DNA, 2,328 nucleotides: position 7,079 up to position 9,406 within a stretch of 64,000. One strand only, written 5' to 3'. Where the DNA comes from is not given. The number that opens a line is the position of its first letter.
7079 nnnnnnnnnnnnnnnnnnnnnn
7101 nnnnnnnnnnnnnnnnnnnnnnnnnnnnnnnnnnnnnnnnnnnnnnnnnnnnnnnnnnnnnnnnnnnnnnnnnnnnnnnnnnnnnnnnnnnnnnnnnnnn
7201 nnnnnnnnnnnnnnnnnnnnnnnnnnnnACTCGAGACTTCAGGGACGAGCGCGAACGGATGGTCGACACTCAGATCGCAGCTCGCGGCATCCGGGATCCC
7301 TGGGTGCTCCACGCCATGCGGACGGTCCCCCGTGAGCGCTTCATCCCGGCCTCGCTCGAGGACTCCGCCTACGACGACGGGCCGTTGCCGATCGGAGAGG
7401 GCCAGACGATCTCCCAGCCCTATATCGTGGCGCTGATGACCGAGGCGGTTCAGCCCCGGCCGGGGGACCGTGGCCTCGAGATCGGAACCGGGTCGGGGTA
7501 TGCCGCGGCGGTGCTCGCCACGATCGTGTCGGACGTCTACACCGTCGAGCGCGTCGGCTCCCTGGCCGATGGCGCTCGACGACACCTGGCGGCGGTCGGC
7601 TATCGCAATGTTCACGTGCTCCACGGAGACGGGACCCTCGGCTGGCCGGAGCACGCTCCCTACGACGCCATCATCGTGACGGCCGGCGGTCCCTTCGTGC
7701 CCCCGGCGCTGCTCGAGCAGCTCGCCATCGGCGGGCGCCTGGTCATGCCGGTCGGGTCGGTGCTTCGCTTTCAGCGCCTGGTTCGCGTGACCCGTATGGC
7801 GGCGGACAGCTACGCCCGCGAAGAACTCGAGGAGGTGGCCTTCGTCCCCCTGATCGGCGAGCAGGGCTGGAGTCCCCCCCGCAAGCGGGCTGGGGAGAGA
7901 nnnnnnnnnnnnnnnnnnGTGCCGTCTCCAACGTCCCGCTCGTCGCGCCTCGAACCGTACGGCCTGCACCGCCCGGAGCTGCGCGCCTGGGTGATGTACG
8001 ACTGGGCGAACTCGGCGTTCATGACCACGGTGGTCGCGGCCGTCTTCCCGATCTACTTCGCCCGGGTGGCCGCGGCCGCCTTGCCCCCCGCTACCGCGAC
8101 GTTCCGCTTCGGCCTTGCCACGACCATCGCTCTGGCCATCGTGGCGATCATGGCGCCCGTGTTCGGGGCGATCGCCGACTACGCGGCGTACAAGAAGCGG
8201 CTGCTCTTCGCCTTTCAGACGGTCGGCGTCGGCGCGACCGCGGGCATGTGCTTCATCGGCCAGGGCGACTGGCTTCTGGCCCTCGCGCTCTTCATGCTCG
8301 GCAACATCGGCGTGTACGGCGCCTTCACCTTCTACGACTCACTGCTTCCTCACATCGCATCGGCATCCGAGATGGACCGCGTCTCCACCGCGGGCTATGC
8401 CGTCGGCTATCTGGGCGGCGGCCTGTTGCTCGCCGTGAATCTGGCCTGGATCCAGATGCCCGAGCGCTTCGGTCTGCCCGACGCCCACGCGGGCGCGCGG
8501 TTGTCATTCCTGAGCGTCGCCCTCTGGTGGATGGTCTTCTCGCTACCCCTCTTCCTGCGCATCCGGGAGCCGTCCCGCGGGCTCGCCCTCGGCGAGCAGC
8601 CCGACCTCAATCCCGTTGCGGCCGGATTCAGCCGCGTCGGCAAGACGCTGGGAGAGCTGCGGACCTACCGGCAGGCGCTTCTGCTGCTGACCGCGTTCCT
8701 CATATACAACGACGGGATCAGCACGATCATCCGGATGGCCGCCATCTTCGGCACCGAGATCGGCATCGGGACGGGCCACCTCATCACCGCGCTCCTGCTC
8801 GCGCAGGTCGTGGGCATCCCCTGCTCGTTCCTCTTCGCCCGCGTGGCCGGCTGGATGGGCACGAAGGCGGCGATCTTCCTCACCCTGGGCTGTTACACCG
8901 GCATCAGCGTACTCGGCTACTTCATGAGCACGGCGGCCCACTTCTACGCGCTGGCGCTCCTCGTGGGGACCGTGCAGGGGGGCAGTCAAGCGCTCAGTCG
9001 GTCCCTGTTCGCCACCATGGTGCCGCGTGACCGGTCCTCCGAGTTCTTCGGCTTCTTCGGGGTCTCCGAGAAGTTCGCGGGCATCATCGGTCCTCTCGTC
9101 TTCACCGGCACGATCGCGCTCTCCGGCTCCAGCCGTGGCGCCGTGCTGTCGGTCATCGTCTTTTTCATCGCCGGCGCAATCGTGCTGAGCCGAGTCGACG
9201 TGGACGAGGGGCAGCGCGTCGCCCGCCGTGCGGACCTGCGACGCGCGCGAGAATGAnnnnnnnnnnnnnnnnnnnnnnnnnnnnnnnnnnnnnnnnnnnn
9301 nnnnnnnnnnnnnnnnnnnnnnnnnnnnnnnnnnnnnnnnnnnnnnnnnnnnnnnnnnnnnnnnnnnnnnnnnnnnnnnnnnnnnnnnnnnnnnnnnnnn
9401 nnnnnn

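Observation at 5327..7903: Aldehyde:ferredoxin oxidoreductase fused in frame to a PIMT domain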

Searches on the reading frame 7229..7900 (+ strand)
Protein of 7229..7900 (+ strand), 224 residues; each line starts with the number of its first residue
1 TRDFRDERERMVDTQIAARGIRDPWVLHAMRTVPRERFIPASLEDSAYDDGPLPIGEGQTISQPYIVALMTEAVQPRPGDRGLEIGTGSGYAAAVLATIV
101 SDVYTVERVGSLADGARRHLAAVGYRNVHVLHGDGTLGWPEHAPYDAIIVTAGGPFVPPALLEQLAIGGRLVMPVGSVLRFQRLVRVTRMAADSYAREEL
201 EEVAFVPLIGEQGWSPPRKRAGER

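Call 45: find_homologous_proteins(query=window:7229-7900:+, max_evalue=1e-20)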
Query window:7229-7900:+ (224 aa): 8000 proteins with E <= 1e-20 among 8000 candidates; the best 120 are listed.
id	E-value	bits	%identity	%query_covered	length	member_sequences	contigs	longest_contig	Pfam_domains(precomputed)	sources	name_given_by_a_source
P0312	2.4e-123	428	87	98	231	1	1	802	PF01135.26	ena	-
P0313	1.7e-120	419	85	99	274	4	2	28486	PF01135.26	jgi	-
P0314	6.5e-120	417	90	95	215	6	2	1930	PF01135.26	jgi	jgi:protein-L-isoaspartate(D-aspartate) O-methyltransferase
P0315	8.9e-119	413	83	99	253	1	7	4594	PF01135.26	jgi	jgi:protein-L-isoaspartate(D-aspartate) O-methyltransferase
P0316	4.6e-118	411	83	99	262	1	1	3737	PF01135.26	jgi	jgi:protein-L-isoaspartate(D-aspartate) O-methyltransferase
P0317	1.6e-117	409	83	98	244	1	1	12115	PF01135.26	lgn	-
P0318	2.9e-111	389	81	95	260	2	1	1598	PF01135.26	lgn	-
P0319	5.5e-111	388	80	98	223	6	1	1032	PF01135.26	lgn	-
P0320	2.2e-109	382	78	98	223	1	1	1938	PF01135.26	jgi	jgi:protein-L-isoaspartate(D-aspartate) O-methyltransferase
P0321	3.8e-109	382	82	95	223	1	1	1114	PF01135.26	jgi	jgi:protein-L-isoaspartate(D-aspartate) O-methyltransferase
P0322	4.4e-109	381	82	93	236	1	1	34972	PF01135.26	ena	-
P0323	1.6e-108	380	79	95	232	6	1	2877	PF01135.26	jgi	-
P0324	1.9e-108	379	81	94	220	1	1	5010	PF01135.26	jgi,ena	-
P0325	2.3e-108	379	79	96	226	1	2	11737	PF01135.26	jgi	jgi:protein-L-isoaspartate(D-aspartate) O-methyltransferase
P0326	5.9e-108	378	81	95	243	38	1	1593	PF01135.26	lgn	-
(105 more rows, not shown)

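Call 46: find_encoding_contigs(protein=P0313, flank=6000, max_places=3)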
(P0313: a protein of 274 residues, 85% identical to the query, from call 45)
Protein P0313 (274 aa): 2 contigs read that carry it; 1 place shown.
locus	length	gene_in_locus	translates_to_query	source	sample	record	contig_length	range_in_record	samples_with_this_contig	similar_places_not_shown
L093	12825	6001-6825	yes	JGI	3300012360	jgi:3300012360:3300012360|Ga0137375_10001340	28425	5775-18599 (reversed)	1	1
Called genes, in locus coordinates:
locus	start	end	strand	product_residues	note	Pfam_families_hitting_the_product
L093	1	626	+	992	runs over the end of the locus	PF00550:PP-binding, PF00501:AMP-binding, PF01553:Acyltransferase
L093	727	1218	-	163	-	PF04073:tRNA_edit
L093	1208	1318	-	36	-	PF00571:CBS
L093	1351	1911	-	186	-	PF00571:CBS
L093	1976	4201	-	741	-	PF00582:Usp, PF00317:Ribonuc_red_lgN, PF02867:Ribonuc_red_lgC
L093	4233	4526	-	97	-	PF08734:GYD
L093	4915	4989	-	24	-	-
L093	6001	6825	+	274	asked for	PF01135:PCMT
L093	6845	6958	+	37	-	-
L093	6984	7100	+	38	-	-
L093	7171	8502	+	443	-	PF07690:MFS_1, PF11700:ATG22, PF13347:MFS_2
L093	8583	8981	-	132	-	PF02482:Ribosomal_S30AE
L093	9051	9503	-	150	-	PF00582:Usp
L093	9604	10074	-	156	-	-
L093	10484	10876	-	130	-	PF00011:HSP20, PF17886:ArsA_HSP20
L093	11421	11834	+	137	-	-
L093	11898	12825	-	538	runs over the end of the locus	PF00118:Cpn60_TCP1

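Call 47: find_encoding_contigs(protein=P0317, flank=6000, max_places=3)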
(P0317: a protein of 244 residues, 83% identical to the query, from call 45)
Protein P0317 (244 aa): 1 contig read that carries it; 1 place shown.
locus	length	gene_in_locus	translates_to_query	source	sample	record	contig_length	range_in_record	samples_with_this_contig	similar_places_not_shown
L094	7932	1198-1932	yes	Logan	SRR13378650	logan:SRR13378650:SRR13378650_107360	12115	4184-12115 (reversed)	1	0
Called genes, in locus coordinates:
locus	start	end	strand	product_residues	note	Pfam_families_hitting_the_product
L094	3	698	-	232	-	?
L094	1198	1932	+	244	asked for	PF01135:PCMT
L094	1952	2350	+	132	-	PF10025:DUF2267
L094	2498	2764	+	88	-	PF11700:ATG22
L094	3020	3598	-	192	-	-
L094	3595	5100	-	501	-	PF02749:QRPTase_N (faint), PF17767:NAPRTase_N, PF04095:NAPRTase, PF17956:NAPRTase_C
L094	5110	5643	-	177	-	PF04073:tRNA_edit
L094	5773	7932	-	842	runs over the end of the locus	PF11897:DUF3417, PF00343:Phosphorylase, PF28476:GlgP_C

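Call 51: find_encoding_contigs(protein=P0322, flank=8000, max_places=2)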
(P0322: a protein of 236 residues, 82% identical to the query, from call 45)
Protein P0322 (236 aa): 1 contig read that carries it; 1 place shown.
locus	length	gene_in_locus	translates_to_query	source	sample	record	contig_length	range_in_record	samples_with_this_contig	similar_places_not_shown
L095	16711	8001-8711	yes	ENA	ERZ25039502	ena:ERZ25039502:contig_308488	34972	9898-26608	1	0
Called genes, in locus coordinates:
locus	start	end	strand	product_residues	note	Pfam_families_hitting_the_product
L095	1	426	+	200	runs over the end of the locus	PF00561:Abhydrolase_1, PF12146:Hydrolase_4, PF12695:Abhydrolase_5 (faint), PF12697:Abhydrolase_6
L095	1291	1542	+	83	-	PF00383:dCMP_cyt_deam_1, PF14437:MafB19-deam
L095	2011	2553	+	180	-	PF13491:FtsK_4TM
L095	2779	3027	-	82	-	-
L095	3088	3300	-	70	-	-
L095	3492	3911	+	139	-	PF01580:FtsK_SpoIIIE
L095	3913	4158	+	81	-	PF09397:FtsK_gamma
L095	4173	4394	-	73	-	-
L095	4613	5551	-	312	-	PF13185:GAF_2 (faint), PF13193:AMP-binding_C, PF01590:GAF (weak), PF00676:E1_dh, PF13492:GAF_3 (weak)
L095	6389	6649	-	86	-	PF00501:AMP-binding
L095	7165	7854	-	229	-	-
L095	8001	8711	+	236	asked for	PF01135:PCMT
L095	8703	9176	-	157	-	PF19861:DUF6335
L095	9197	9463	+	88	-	-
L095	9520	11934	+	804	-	PF01073:3Beta_HSD (weak), PF01370:Epimerase, PF02719:Polysacc_synt_2 (weak), PF16363:GDP_Man_Dehyd, PF00155:Aminotran_1_2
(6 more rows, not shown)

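Call 58: find_encoding_contigs(protein=P0326, flank=3000, max_places=3)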
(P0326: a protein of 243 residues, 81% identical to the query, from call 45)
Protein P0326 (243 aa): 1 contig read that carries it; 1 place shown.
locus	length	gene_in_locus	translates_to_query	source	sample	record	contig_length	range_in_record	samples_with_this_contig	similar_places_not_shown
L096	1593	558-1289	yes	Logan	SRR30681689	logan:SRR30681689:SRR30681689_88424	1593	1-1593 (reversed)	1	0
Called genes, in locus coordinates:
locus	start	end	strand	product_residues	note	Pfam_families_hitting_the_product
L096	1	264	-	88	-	?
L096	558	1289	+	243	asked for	PF01135:PCMT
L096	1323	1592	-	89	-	?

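Call 69: find_related_loci(query=window:7229-7900:+, collection=metagenome_contigs, flank=3000)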
Query window:7229-7900:+ (224 aa) in metagenome_contigs; peptide patterns used: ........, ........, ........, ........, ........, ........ (x = any residue, [..] = any of these).
600 stretches matched a pattern (row limit reached: there are more); 536 encode a relative of the query (tblastn E <= 1e-3); the best 80 are kept; 80 distinct loci.
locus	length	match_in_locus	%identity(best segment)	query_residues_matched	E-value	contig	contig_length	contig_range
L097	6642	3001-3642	86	1-214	1e-124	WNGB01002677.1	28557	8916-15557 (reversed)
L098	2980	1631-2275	67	3-217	2e-91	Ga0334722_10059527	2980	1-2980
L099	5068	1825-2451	67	6-214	3e-88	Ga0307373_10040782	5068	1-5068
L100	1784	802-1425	69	8-215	9e-93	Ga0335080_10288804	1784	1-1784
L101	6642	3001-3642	66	2-215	2e-87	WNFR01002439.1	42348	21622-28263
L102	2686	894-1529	66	4-215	2e-89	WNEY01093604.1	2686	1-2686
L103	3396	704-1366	63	2-221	8e-88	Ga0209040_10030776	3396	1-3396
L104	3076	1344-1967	71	7-214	2e-87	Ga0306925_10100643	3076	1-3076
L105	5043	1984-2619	65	4-215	5e-86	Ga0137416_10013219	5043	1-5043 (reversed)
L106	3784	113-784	63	2-224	1e-85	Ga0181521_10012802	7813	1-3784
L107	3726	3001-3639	68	2-214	5e-85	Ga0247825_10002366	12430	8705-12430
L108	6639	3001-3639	68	2-214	5e-85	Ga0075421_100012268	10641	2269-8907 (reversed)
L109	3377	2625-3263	62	3-215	2e-85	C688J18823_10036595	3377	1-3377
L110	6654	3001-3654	64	2-219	2e-84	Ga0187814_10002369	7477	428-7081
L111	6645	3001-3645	61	2-216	3e-84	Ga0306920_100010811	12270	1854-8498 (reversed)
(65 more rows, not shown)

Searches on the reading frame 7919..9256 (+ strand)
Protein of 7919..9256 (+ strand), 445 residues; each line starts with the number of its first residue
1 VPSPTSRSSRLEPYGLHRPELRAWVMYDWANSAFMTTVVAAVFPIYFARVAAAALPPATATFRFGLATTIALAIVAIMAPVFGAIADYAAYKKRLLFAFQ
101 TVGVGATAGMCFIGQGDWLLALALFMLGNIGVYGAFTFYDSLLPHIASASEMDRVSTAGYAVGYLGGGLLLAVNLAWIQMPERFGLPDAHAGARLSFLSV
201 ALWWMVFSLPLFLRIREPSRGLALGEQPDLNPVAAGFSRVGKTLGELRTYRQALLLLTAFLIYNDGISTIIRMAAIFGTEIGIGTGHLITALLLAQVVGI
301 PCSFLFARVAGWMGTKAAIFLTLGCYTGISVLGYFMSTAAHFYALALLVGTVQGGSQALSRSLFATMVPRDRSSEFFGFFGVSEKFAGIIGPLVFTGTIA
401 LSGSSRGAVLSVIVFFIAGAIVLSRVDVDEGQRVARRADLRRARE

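Call 26: search_protein_families(library=pfam, proteins=[window:7919-9256:+], max_evalue=0.001)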
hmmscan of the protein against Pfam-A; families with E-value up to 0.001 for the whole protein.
window:7919-9256:+ (445 aa): 3 families
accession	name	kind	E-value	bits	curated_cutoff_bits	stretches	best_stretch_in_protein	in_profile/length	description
PF11700.14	ATG22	-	3.6e-62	211.1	24.1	1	67-434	76-480/482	Vacuole effluxer Atg22 like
PF07690.21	MFS_1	-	6.4e-16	58.6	33.4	2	46-392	9-347/347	Major Facilitator Superfamily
PF13347.12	MFS_2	-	2.1e-05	23.7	27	0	238-404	211-386/427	MFS/sugar transport protein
